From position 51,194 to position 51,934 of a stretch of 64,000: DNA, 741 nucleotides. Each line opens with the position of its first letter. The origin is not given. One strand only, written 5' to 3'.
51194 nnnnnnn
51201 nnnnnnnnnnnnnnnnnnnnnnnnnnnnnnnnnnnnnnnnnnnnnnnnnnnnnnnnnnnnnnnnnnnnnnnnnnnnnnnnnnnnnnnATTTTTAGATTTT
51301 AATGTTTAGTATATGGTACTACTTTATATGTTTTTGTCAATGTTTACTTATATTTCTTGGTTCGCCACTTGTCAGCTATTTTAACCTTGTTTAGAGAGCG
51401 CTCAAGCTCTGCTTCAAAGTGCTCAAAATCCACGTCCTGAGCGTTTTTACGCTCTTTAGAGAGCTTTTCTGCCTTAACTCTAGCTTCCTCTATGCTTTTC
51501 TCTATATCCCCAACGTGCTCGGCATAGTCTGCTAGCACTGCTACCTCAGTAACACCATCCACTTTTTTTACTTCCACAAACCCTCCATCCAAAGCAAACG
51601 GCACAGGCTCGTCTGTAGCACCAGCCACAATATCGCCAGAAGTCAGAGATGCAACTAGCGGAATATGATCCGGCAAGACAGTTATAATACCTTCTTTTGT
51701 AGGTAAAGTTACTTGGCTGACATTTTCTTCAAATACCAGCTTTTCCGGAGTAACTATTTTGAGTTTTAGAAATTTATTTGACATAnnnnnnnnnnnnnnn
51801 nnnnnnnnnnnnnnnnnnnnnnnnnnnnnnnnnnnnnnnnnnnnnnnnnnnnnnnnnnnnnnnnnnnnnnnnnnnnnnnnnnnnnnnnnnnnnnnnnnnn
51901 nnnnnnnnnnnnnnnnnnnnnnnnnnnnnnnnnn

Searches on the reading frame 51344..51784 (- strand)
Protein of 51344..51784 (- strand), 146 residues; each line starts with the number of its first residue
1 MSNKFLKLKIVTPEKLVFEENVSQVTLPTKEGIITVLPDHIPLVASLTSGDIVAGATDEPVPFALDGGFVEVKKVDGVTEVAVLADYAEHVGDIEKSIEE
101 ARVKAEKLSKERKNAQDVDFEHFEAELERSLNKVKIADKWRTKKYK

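Call 53: search_protein_families(library=pfam, proteins=[window:51344-51784:-], max_evalue=0.01)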
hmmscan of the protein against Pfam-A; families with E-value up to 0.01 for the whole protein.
window:51344-51784:- (146 aa): 1 family
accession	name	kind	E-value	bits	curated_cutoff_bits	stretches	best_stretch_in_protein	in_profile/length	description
PF02823.21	ATP-synt_DE_N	-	7.6e-19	67.9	27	1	6-86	1-78/80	ATP synthase, Delta/Epsilon chain, beta-sandwich domain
